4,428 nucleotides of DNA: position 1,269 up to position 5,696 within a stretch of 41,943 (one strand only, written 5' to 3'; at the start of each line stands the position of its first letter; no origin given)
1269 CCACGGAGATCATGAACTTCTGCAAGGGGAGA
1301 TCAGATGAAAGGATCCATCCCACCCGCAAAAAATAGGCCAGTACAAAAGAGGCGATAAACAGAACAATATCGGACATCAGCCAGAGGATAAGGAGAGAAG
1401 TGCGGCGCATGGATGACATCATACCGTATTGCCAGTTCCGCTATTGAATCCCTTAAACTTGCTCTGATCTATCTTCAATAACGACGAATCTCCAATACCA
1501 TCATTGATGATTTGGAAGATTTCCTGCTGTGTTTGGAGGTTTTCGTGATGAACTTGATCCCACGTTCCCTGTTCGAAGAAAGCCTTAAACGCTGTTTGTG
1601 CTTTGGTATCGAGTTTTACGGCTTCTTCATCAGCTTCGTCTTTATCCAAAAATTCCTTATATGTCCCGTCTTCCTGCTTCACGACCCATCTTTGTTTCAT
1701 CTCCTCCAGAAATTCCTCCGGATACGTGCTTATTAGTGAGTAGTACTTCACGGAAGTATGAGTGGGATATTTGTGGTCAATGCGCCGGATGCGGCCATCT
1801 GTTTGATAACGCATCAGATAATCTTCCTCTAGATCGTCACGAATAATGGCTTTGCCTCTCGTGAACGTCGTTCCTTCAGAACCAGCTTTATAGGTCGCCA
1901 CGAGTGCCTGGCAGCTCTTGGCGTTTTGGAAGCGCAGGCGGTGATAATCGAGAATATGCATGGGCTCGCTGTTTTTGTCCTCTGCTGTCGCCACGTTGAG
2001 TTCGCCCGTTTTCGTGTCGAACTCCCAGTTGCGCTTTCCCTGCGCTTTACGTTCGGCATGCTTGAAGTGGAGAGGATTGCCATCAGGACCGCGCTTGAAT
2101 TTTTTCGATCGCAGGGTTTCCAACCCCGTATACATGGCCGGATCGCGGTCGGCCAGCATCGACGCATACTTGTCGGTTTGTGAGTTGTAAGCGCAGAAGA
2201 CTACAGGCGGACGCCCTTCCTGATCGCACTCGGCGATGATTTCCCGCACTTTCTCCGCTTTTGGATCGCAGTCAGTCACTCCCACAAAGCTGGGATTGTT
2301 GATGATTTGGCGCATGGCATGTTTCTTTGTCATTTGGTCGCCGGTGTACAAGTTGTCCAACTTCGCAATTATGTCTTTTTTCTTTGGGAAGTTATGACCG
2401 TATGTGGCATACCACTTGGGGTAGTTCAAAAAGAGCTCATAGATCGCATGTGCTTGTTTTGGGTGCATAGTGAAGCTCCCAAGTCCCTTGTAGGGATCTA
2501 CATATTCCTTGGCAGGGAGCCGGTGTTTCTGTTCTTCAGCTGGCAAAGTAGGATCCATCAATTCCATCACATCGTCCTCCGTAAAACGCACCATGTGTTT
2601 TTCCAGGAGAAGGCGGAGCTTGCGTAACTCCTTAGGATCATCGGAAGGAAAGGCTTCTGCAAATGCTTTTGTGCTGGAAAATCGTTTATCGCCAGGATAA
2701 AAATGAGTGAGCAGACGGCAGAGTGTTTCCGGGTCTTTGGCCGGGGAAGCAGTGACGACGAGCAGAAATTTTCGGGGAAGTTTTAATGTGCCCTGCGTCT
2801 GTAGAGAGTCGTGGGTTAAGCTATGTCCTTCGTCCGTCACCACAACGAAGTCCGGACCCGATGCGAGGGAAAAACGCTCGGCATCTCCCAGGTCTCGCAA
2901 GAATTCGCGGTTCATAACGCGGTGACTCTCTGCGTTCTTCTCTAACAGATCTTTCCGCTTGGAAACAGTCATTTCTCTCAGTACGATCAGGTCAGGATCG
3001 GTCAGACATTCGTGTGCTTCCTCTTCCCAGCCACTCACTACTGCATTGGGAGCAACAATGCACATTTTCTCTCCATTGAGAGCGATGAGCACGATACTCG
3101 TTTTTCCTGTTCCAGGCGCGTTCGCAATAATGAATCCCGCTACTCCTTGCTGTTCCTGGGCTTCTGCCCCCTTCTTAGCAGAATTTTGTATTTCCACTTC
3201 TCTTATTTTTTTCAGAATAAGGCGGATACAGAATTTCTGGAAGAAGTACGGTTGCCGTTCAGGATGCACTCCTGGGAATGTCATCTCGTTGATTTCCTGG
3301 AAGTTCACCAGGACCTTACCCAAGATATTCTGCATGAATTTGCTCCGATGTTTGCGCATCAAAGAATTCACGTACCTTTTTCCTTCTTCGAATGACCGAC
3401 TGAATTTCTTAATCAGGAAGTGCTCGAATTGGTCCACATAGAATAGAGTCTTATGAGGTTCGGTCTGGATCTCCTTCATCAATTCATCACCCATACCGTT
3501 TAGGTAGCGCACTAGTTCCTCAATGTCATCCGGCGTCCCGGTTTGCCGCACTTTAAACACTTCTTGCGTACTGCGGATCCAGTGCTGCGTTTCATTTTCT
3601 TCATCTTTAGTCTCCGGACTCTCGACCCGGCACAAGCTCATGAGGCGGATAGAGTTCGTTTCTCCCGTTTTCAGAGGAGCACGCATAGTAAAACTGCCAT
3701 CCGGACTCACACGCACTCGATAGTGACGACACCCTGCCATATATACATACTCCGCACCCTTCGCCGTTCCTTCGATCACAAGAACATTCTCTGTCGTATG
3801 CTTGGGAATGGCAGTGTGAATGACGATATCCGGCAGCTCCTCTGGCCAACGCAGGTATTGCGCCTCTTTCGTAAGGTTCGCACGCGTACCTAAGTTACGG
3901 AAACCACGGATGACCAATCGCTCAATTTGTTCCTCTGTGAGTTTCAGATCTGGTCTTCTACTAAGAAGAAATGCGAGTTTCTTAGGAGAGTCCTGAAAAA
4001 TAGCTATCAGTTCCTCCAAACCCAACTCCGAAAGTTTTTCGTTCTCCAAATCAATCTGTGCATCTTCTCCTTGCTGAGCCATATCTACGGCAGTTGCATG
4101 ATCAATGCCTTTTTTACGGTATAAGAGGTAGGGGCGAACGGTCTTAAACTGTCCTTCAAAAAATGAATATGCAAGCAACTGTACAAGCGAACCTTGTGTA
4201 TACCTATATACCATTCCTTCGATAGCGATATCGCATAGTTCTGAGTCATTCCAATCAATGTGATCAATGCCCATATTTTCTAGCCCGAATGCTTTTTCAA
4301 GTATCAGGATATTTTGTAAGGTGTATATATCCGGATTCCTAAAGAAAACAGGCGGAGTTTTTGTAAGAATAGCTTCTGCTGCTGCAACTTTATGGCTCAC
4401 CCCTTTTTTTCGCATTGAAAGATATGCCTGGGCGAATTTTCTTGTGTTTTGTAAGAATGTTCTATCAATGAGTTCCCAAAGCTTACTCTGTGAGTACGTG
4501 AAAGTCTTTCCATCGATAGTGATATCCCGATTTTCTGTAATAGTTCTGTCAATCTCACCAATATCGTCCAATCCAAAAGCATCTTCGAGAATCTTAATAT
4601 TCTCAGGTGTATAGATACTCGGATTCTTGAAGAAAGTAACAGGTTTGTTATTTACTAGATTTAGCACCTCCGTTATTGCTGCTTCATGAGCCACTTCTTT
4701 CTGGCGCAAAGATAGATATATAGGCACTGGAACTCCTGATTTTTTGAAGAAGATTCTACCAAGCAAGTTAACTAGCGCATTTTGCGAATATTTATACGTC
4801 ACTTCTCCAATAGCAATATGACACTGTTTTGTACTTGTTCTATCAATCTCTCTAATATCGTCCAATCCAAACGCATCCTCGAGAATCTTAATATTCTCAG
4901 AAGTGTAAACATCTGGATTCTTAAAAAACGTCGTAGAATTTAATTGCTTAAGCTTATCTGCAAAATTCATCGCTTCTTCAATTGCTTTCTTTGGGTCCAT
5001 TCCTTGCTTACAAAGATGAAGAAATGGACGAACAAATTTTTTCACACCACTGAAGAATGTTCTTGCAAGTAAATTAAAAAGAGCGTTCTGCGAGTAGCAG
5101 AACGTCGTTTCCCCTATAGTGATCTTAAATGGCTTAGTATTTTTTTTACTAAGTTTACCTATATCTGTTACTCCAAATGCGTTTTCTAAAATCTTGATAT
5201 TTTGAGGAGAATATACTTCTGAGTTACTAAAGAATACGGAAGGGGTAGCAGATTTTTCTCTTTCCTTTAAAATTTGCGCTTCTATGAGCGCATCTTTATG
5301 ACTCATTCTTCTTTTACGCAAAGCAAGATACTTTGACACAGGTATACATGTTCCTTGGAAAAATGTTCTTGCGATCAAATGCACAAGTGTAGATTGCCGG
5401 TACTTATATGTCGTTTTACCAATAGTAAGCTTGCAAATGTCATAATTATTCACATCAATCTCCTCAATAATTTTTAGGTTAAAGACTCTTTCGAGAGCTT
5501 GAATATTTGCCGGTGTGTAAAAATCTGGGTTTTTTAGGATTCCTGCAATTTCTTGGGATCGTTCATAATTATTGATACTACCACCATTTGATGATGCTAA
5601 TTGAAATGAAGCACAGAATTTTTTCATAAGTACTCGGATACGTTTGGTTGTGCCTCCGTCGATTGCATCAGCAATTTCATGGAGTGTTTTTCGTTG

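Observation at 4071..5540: Five tandem copies of an unrecognised ~100-aa module at the N-terminus of an SNF2 helicase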

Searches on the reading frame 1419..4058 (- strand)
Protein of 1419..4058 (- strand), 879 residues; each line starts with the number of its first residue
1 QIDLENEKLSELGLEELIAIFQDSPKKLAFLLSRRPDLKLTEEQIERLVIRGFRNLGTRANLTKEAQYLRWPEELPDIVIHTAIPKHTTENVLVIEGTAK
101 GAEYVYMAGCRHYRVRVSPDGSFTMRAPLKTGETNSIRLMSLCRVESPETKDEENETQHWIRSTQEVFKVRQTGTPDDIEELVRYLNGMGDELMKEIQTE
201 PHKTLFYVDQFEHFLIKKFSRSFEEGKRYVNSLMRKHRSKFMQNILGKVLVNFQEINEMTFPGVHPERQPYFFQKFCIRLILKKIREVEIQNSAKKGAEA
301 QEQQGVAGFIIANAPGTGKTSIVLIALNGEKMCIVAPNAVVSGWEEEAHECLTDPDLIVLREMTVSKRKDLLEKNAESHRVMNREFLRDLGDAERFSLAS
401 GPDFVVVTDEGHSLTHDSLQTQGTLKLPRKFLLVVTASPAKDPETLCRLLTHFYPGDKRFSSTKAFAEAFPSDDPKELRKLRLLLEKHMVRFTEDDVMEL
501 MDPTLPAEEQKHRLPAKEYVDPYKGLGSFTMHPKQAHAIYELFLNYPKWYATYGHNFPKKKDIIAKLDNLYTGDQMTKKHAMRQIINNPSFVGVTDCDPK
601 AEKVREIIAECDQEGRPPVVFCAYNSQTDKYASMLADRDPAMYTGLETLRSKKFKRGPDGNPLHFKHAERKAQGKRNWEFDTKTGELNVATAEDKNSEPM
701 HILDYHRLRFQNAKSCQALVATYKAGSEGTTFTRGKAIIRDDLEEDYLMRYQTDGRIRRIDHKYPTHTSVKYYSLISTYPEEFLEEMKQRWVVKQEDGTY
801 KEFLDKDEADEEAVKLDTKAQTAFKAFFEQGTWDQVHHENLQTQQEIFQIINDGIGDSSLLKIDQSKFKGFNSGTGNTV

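Call 17: search_solved_structures(query=window:1419-4058:-, max_evalue=0.01)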
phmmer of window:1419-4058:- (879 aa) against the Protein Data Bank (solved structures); distinct sequences matched with E-value up to 0.01: 0.

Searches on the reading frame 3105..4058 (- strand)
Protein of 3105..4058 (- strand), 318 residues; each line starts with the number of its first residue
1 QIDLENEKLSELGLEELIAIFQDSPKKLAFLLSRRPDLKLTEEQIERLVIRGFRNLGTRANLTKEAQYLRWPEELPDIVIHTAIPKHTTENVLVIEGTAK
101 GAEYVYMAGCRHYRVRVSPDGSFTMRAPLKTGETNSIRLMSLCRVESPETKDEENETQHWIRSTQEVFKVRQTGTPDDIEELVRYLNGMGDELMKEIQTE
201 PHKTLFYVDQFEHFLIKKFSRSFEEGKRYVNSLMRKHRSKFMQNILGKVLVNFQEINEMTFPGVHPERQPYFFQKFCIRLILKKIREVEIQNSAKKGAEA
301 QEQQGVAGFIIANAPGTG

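Call 63: find_homologous_proteins(query=A5, max_evalue=0.00001)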
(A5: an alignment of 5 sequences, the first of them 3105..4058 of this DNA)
Query A5 (5 sequences): 5331 candidates shared short words with the query, none scored E <= 0.00001.

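Call 97: find_related_loci(query=A5, collection=viral_contigs, flank=5000)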
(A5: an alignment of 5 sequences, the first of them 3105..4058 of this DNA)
Query A5 (318 aa) in viral_contigs; peptide patterns used: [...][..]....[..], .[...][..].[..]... (x = any residue, [..] = any of these).
600 stretches matched a pattern, but none encodes a relative of the query by tblastn (E <= 1e-3).
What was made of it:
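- Closest known: Large phage and plasmid helicase or helicase-methyltransferase proteins. Different: No relative of the core was found on viral contigs (call 97).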

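Call 105: find_related_loci(query=A5, collection=metagenome_contigs, flank=6000)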
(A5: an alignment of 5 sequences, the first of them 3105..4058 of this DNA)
Query A5 (318 aa) in metagenome_contigs; peptide patterns used: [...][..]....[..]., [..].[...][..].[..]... (x = any residue, [..] = any of these).
600 stretches matched a pattern (row limit reached: there are more); 5 encode a relative of the query (tblastn E <= 1e-3); 5 distinct loci.
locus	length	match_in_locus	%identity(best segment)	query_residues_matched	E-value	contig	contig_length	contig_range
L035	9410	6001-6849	38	3-318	7e-59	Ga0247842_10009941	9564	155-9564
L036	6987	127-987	36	3-318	1e-55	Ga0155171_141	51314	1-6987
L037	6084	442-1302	36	3-318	9e-56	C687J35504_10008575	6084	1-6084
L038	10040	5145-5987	28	9-318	5e-29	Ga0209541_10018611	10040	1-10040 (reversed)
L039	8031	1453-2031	26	85-288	2e-20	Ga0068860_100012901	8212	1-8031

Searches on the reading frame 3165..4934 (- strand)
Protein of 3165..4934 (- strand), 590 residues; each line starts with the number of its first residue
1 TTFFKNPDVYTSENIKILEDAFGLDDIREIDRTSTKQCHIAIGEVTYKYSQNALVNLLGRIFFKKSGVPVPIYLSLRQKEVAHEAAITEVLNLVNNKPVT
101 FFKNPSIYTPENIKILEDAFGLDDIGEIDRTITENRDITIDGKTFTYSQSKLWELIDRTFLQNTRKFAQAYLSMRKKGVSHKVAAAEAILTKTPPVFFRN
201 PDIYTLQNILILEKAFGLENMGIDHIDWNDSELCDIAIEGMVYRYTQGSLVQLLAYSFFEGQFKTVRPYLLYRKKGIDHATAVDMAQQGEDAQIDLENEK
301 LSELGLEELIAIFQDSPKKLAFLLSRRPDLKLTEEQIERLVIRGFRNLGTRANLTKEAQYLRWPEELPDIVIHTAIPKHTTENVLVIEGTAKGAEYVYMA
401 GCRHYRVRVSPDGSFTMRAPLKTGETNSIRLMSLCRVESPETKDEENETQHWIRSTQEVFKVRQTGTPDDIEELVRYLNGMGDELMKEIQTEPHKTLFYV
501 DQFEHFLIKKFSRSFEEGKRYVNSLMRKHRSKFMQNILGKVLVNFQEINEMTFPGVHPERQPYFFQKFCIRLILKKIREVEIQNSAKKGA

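Call 74: predict_structure(alignment_id=A7)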
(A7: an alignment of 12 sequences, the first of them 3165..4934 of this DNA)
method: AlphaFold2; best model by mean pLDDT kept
length: 590 residues; sequences in the alignment: 12
mean_pLDDT: 81.2   pTM: 0.29
mean pLDDT of the five models: 81.2, 79.8, 79.3, 78.9, 78.2
residues with pLDDT >= 90: 195; 70-90: 274; 50-70: 96; < 50: 25
segments of 3 or more residues with pLDDT < 50: 192-195, 343-353, 584-590
pLDDT, mean of each block of 10 residues (from residue 1): 86 95 94 91 90 93 84 95 92 71 87 93 83 85 85 84 69 90 79 63 93 92 88 86 86 87 88 92 82 59 68 64 67 62 43 68 93 94 91 94 86 92 87 83 52 92 76 70 71 82 79 80 86 87 89 73 79 78 47
secondary structure, 60 per line:
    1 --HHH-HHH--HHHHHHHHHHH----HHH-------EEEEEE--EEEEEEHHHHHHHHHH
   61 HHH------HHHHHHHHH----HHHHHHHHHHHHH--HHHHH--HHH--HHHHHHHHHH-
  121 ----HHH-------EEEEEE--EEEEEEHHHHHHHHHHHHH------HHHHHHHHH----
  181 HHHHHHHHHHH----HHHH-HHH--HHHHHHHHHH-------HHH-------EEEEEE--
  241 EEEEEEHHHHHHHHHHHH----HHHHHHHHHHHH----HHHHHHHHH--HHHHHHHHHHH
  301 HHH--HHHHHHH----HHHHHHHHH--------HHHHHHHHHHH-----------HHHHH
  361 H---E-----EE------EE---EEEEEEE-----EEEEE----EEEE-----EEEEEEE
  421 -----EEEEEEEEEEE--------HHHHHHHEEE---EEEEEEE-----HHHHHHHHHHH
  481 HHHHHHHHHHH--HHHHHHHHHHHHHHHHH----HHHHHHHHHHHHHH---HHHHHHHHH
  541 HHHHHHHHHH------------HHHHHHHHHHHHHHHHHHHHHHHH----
elements in order: H12-22 E37-42 E45-50 H51-63 H70-78 H83-95 H98-102 H110-119 E135-140 E143-148 H149-161 H168-176 H181-191 H196-199 H206-215 E233-238 E241-246 H247-258 H263-274 H279-287 H290-303 H306-312 H317-325 H334-344 H356-361 E384-390 E396-400 E405-408 E414-420 E426-436 H445-451 E452-454 E458-464 H470-491 H494-510 H515-528 H532-550 H563-586
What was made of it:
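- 4353..4640 (-): Repeat unit 4 (aa 389-484). The same fold is recovered in the three-unit model (call 74).
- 3786..4058 (-): Conserved helical linker (aa 583-673). Similarity to all orthologs starts here ('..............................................'). Helices predicted with lower confidence (call 74).
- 3543..3785 (-): Ig-like seven-strand beta-sandwich (about aa 674-754). pLDDT above 90 with seven strands (call 74).
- On TALE/PUF/PPR-type modular repeat readers: The three-unit model has pTM 0.29 with low-confidence junctions (call 74).
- On Ig-like beta-sandwich domain (segment after the array): Seven strands at pLDDT above 90, aa about 674-754 (call 74).
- Closest known: Modular repeat readers. 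Different: No confident inter-unit packing is predicted (call 74).
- It dips at the junctions and pTM is 0.29 (call 74), which indicates flexible beads. The beads-on-a-string prediction (call 74).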

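Call 76: fold_search(model_id=the predicted structure, library=pdb)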
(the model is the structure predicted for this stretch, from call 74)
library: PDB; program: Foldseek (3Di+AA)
matches with E <= 10: 858; with E <= 0.001: 0
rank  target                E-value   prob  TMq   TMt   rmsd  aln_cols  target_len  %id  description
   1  2oxg_Y                2.2e-02  1.00  0.14  0.57   5.4       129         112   14  The SoxYZ Complex of Paracoccus pantotrophus (released 2007-05-22)
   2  8dek_A                2.7e-02  0.66  0.12  0.16  19.6       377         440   10  The structure of the glycopeptidase catalytic domain including the linker of Amuc_1438 (released 2022-08-31)
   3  8dek_B                3.5e-02  0.99  0.12  0.16  17.9       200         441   12  The structure of the glycopeptidase catalytic domain including the linker of Amuc_1438 (released 2022-08-31)
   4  7spo_D                3.8e-02  0.98  0.11  0.38   8.4       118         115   13  Crystal structure of the SARS-CoV-2 receptor binding domain in complex with VNAR 3B4 (released 2022-01-05)
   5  2cov_I                4.0e-02  0.98  0.10  0.43   7.0       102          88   12  Crystal structure of CBM31 from beta-1,3-xylanase (released 2005-09-13)
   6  2oxh_Y                4.4e-02  1.00  0.13  0.58   5.1       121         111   12  The SOXYZ Complex of Paracoccus Pantotrophus (released 2007-05-22)
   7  7fbj_B                4.4e-02  0.96  0.10  0.38   7.1       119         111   12  Crystal structure of SARS-CoV-2 receptor binding domain in complex with neutralizing nanobody 17F6 (released 2022-07-13)
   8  2ox5_F                4.6e-02  1.00  0.14  0.58   5.4       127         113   12  The SoxYZ complex of Paracoccus pantotrophus (released 2007-05-22)
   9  7fbj_H                4.6e-02  0.96  0.10  0.38   7.3       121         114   12  Crystal structure of SARS-CoV-2 receptor binding domain in complex with neutralizing nanobody 17F6 (released 2022-07-13)
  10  7fbj_D                4.8e-02  0.96  0.10  0.38   7.1       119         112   12  Crystal structure of SARS-CoV-2 receptor binding domain in complex with neutralizing nanobody 17F6 (released 2022-07-13)
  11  7fbj_F                4.8e-02  0.96  0.10  0.38   7.1       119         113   12  Crystal structure of SARS-CoV-2 receptor binding domain in complex with neutralizing nanobody 17F6 (released 2022-07-13)
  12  7fbj_N                5.3e-02  0.96  0.10  0.38   7.0       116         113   12  Crystal structure of SARS-CoV-2 receptor binding domain in complex with neutralizing nanobody 17F6 (released 2022-07-13)
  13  3pe9_B                6.1e-02  1.00  0.11  0.62   5.1       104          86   12  Structures of Clostridium thermocellum CbhA fibronectin(III)-like modules (released 2011-11-23)
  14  2oxh_F                6.1e-02  1.00  0.14  0.57   5.5       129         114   13  The SOXYZ Complex of Paracoccus Pantotrophus (released 2007-05-22)
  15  2oxg_D                6.4e-02  1.00  0.14  0.58   5.4       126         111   13  The SoxYZ Complex of Paracoccus pantotrophus (released 2007-05-22)
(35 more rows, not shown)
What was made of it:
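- Checked: A seven-strand Ig-like beta-sandwich follows the array at about aa 674-754 (calls 74, 76).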

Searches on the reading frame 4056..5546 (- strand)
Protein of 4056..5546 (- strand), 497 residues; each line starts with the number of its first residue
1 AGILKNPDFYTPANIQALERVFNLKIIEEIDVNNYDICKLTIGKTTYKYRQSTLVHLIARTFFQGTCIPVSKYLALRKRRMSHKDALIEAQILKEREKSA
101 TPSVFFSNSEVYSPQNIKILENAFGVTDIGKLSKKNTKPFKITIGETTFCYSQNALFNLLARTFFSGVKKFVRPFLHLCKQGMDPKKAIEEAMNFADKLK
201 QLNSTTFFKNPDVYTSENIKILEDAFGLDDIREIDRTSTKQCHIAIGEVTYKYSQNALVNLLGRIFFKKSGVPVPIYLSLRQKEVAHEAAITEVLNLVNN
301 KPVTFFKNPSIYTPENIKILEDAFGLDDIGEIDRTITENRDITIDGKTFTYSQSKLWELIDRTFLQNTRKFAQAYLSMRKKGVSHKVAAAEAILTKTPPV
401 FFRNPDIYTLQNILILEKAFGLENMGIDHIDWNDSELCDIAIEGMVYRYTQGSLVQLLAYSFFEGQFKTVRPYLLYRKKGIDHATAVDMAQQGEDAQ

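Call 8: search_protein_families(library=phrogs, proteins=[window:4056-5546:-], max_evalue=0.1)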
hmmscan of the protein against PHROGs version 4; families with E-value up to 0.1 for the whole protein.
window:4056-5546:- (497 aa): 6 families
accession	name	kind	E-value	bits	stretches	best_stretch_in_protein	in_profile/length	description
phrog_33550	-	unknown function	9.4e-05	23.8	0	170-233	22-84/107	-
phrog_8665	-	unknown function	0.00053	21.1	0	206-225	32-51/74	-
phrog_32718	-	unknown function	0.0037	17.5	0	292-329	190-226/291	-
phrog_22590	-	unknown function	0.0061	17.5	0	113-135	39-61/70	-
phrog_38789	-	unknown function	0.0095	17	0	225-269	8-53/139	-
phrog_1730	-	unknown function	0.027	15.5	0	246-267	37-58/69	-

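Call 9: search_protein_families(library=padloc, proteins=[window:4056-5546:-], max_evalue=0.1)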
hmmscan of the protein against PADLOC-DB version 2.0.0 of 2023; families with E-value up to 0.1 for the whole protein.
window:4056-5546:- (497 aa): 3 families
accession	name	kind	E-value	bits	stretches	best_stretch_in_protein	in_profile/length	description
PDLC00232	KwaB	-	2.3e-05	21.9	0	300-329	172-201/321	DUF4868 domain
PDLC02251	AbiEi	-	0.017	12.6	1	215-272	135-192/230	AbiEi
PDLC02569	DrmA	-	0.021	10.6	1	212-265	361-415/1095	DrmA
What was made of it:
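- On Known SNF2-containing defence systems (PADLOC models): The array alone gives only sub-threshold hits (KwaB 2.3e-05 with 0 stretches; AbiEi 0.017 and DrmA 0.021 with one marginal stretch each) (call 9).
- Closest known: SNF2 components of known anti-phage systems. Different: The array alone gives only sub-threshold hits with no or marginal stretches (KwaB 2.3e-05 with 0 stretches; DrmA 0.021) (call 9).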
